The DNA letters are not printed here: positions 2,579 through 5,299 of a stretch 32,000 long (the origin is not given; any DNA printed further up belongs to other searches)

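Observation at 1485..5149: Second, highly divergent Mre11-like/Rad50-like pair on the accessory island, uncoupled from HerA/NurA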

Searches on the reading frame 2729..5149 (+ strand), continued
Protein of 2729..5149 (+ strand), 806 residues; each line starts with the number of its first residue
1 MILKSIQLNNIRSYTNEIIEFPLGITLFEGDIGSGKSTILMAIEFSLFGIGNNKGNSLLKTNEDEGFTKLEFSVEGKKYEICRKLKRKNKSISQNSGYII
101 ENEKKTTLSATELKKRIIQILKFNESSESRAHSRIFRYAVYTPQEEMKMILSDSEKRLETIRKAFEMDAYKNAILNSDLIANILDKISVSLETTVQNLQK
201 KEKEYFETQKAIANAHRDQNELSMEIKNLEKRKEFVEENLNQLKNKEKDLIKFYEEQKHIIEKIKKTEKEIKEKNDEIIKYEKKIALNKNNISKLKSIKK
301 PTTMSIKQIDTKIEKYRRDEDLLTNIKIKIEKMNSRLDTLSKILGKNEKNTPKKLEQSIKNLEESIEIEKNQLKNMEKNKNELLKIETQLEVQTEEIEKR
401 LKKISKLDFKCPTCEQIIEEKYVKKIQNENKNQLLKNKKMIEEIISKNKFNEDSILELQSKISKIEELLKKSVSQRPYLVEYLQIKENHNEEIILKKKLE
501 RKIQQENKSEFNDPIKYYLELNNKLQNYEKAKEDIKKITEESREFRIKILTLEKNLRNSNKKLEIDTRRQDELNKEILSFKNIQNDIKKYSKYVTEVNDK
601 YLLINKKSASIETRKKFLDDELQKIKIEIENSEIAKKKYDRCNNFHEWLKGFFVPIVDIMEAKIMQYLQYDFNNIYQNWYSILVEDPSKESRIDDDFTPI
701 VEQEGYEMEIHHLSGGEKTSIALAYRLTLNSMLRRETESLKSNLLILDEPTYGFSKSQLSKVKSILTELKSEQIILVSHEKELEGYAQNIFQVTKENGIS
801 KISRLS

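Call 55: find_encoding_contigs(protein=P0275, flank=7000, max_places=2)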
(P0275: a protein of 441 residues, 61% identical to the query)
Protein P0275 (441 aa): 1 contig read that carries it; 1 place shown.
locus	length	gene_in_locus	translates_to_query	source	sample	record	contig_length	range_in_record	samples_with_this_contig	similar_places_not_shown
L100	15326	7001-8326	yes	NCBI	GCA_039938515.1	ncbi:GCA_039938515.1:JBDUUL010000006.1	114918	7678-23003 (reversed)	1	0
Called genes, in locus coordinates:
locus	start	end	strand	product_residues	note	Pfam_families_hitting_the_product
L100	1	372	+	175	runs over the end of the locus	-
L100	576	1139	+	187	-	-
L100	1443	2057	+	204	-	-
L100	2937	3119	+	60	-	-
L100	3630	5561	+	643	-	-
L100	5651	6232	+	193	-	-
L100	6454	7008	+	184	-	-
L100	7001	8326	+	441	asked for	PF01966:HD, PF19276:HD_assoc_2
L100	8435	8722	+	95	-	-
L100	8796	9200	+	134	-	-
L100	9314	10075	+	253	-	PF00227:Proteasome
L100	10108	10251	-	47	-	-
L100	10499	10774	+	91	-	-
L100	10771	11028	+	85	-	-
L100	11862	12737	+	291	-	-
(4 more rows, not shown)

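Call 56: find_encoding_contigs(protein=P0267, flank=7000, max_places=2)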
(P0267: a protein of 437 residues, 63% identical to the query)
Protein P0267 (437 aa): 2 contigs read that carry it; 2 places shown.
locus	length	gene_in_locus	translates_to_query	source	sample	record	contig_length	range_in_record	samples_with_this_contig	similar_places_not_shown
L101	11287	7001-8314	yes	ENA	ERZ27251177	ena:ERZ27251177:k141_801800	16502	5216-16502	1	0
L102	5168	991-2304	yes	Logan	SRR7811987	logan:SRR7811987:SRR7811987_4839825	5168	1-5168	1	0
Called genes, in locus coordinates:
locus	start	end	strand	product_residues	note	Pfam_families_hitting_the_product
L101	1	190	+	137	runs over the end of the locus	-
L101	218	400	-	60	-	-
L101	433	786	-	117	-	-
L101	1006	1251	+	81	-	PF14452:Multi_ubiq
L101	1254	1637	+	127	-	PF14462:Prok-E2_E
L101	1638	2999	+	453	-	PF00899:ThiF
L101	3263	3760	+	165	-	-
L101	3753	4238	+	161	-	-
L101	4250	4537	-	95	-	-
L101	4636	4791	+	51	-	-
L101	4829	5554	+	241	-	-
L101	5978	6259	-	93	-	-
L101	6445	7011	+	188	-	-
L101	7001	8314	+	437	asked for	PF01966:HD, PF19276:HD_assoc_2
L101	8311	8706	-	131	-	PF00383:dCMP_cyt_deam_1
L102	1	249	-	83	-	?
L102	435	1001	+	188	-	-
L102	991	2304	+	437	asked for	PF01966:HD, PF19276:HD_assoc_2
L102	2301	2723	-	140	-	PF00383:dCMP_cyt_deam_1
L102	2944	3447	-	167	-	-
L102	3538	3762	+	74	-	-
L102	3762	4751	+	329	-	-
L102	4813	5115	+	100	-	-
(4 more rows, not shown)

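Call 58: find_encoding_contigs(protein=P0250, flank=10000, max_places=3)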
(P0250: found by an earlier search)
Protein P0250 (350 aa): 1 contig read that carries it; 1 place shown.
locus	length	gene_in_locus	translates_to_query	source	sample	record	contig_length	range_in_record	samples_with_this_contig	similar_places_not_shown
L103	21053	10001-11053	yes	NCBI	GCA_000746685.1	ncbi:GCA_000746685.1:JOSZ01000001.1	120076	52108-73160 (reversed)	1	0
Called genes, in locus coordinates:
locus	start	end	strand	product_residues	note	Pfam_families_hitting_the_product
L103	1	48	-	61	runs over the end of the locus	-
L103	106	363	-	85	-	PF09630:DUF2024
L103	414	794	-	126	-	PF00011:HSP20, PF17886:ArsA_HSP20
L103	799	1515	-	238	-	PF09754:PAC2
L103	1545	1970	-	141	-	PF00582:Usp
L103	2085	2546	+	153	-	PF00571:CBS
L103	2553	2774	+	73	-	-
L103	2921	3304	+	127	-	PF04126:Cyclophil_like, PF18050:Cyclophil_like2 (weak)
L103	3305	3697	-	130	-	PF14464:Prok-JAB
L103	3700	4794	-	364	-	PF13473:Cupredoxin_1 (faint), PF00127:Copper-bind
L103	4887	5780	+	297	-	PF01040:UbiA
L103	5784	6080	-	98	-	-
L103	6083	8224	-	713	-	PF02359:CDC48_N, PF02933:CDC48_2, PF05496:RuvB_N, PF00004:AAA, PF07724:AAA_2 (weak), PF17862:AAA_lid_3, PF00004:AAA, PF17862:AAA_lid_3, +17 more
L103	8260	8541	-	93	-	PF00736:EF1_GNE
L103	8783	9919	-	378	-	PF01494:FAD_binding_3 (faint), PF03486:HI0933_like (faint), PF05834:Lycopene_cycl (faint)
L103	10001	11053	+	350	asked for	PF00589:Phage_integrase (weak)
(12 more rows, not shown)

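Call 61: search_solved_structures(query=window:2729-5149:+, max_evalue=0.001)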
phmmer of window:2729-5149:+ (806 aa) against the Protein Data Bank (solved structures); distinct sequences matched with E-value up to 0.001: 17.
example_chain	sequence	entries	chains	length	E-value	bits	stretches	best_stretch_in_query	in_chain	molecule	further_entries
5f3w_B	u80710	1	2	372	9e-25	90.4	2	1-248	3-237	DNA double-strand break repair Rad50 ATPase,DNA double-strand break repair Rad50 ATPase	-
3aux_A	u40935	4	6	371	1.3e-24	89.9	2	1-248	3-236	DNA double-strand break repair rad50 ATPase | DNA double-strand break repair Rad50 ATPase,DNA double-strand break repair Rad50 ATPase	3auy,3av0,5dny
3qkt_A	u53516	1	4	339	2.4e-21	79.1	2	700-803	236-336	DNA double-strand break repair rad50 ATPase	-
3qku_A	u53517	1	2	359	2.8e-21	78.9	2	700-803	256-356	DNA double-strand break repair rad50 ATPase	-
4nck_A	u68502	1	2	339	8.3e-21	77.3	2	700-803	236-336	DNA double-strand break repair Rad50 ATPase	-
4nch_A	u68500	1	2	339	1e-20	77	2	700-803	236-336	DNA double-strand break repair Rad50 ATPase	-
4nci_A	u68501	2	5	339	1.5e-20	76.5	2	700-803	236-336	DNA double-strand break repair Rad50 ATPase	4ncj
3qf7_A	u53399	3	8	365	1.3e-15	60.2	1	8-164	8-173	Rad50 | Probable DNA double-strand break repair Rad50 ATPase,Probable DNA double-strand break repa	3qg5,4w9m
3tho_A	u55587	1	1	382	2.6e-14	55.9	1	8-164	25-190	Probable DNA double-strand break repair Rad50 ATPase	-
1ii8_B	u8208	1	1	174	6.8e-12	47.9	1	700-803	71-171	Rad50 ABC-ATPase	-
3qkr_B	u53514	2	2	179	8.2e-12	47.6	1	700-803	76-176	DNA double-strand break repair rad50 ATPase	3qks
1f2t_B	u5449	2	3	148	1.2e-11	47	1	700-803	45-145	RAD50 ABC-ATPASE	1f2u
1us8_B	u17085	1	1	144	5.7e-11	44.8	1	700-803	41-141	DNA DOUBLE-STRAND BREAK REPAIR RAD50 ATPASE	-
1ii8_A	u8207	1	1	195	1.1e-09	40.6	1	3-176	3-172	Rad50 ABC-ATPase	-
3qkr_A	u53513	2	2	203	1.2e-09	40.4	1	3-176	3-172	DNA double-strand break repair rad50 ATPase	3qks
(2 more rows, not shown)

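Call 62: search_solved_structures(query=L001:4134-5438:-, max_evalue=0.01)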
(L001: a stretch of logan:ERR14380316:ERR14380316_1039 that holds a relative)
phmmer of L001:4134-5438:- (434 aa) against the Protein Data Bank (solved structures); distinct sequences matched with E-value up to 0.01: 31.
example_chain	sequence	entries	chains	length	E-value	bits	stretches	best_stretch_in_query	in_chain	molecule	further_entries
2hek_A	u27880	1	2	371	4.4e-47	164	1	9-264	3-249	Hypothetical protein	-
2q14_A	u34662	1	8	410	7.9e-41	143.4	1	6-321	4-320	Phosphohydrolase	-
9mr6_A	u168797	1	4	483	7.1e-36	127.1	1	7-347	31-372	HD domain-containing protein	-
5ao1_A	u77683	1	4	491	4e-35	124.6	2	9-107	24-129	DEOXYNUCLEOSIDE TRIPHOSPHATE TRIPHOSPHOHYDROLASE SAMHD1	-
8gb1_A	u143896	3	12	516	5e-35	124.3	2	9-107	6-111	Deoxynucleoside triphosphate triphosphohydrolase SAMHD1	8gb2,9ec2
5ao3_A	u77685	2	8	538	5.7e-35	124.1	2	9-107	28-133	DEOXYNUCLEOSIDE TRIPHOSPHATE TRIPHOSPHOHYDROLASE SAMHD1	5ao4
6txc_A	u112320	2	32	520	6e-35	124.1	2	8-107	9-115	Deoxynucleoside triphosphate triphosphohydrolase SAMHD1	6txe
4q7h_A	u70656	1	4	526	6.2e-35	124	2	8-107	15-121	Deoxynucleoside triphosphate triphosphohydrolase SAMHD1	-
4bzc_A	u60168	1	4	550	6.4e-35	124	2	9-107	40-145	DEOXYNUCLEOSIDE TRIPHOSPHATE TRIPHOSPHOHYDROLASE SAMHD1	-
4mz7_A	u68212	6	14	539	6.8e-35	123.9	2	8-107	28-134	Deoxynucleoside triphosphate triphosphohydrolase SAMHD1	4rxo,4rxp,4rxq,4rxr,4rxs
6u6z_A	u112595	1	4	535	7.5e-35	123.7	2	9-107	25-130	Deoxynucleoside triphosphate triphosphohydrolase SAMHD1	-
5ao0_A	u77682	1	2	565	8.3e-35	123.6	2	8-107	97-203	DEOXYNUCLEOSIDE TRIPHOSPHATE TRIPHOSPHOHYDROLASE SAMHD1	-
7ujn_A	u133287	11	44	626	1.2e-34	123.1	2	8-107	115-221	Deoxynucleoside triphosphate triphosphohydrolase SAMHD1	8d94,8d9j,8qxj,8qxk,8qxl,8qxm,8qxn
3u1n_A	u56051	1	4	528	2e-34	122.3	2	8-107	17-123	SAM domain and HD domain-containing protein 1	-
5ao2_A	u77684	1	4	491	2.8e-34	121.9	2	9-107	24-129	DEOXYNUCLEOSIDE TRIPHOSPHATE TRIPHOSPHOHYDROLASE SAMHD1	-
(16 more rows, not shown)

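Call 79: search_protein_families(library=phrogs, proteins=[window:2729-5149:+], max_evalue=0.001)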
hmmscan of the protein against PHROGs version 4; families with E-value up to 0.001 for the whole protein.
window:2729-5149:+ (806 aa): 2 families
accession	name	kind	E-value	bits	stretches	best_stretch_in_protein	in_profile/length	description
phrog_77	-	DNA, RNA and nucleotide metabolism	3e-21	76.7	2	1-127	296-426/967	SbcC-like subunit of palindrome specific endonuclease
phrog_28217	-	DNA, RNA and nucleotide metabolism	6.4e-07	29.2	1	1-83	1-87/806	DNA repair exonuclease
